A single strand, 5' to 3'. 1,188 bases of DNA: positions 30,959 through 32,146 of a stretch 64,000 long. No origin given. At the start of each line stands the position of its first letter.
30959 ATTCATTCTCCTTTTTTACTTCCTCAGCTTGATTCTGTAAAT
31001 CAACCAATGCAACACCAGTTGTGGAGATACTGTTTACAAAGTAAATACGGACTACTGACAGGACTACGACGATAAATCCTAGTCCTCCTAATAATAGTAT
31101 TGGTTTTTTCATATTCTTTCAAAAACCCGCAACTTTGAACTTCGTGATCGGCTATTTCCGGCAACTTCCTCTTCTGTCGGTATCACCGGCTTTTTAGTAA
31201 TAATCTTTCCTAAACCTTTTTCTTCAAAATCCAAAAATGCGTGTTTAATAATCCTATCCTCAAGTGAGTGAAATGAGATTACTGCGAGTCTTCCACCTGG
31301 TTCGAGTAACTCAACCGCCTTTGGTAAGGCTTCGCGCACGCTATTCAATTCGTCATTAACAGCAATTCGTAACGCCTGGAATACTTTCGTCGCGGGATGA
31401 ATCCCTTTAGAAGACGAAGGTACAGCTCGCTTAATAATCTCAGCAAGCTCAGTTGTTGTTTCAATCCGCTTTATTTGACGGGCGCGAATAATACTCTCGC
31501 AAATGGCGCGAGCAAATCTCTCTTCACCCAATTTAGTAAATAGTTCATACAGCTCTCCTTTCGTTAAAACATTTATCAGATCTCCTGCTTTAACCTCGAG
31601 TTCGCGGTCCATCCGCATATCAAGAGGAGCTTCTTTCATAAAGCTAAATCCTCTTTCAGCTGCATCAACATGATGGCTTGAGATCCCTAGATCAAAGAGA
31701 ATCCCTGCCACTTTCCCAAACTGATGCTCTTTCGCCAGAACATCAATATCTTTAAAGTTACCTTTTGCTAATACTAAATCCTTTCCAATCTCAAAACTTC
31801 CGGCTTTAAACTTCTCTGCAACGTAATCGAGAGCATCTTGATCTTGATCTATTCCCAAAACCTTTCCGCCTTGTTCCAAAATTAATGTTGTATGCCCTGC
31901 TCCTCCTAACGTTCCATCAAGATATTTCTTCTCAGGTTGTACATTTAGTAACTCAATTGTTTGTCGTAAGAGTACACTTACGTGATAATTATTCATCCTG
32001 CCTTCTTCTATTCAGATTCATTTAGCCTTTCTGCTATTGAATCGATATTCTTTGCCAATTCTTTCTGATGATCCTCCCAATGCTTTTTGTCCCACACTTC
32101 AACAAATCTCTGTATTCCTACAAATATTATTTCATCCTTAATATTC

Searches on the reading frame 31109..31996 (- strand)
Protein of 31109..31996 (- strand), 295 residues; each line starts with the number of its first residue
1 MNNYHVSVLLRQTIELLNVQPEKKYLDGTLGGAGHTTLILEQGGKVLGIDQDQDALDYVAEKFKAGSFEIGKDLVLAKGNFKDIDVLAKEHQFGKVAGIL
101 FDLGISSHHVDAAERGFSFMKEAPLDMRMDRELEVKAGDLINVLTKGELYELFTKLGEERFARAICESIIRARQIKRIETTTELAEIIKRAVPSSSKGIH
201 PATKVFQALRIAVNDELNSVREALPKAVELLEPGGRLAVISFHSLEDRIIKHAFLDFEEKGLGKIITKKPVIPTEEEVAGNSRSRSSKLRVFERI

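Call 31: search_protein_families(library=pfam, proteins=[window:31109-31996:-], max_evalue=0.001)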
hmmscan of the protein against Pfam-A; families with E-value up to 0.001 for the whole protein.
window:31109-31996:- (295 aa): 1 family
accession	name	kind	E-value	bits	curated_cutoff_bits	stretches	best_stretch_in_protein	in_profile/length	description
PF01795.25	Methyltransf_5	-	3.9e-101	339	27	1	4-295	3-309/309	MraW methylase family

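Call 72: list_cluster_members(proteins=[window:31109-31996:-, window:34861-36276:-, window:29079-30776:-, window:61379-62521:-, window:39151-39819:-])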
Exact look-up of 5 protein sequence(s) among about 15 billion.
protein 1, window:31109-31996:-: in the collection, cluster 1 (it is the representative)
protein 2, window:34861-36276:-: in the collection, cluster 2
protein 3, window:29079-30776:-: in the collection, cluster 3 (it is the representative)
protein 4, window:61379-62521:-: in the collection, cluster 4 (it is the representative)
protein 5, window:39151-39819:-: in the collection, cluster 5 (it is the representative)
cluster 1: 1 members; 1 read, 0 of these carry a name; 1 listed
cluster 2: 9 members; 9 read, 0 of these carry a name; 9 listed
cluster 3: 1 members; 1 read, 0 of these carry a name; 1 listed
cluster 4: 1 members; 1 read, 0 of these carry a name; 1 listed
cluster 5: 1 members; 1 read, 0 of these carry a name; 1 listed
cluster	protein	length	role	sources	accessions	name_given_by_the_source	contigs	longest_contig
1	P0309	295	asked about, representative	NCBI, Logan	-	-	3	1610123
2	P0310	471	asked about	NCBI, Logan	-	-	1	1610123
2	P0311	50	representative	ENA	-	-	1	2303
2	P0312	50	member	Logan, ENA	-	-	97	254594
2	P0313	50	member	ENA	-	-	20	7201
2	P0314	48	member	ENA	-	-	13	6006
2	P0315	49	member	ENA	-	-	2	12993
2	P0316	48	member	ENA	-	-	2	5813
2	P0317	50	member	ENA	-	-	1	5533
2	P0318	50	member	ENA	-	-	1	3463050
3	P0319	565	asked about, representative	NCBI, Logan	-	-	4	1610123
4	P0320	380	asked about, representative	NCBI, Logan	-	-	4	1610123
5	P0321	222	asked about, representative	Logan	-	-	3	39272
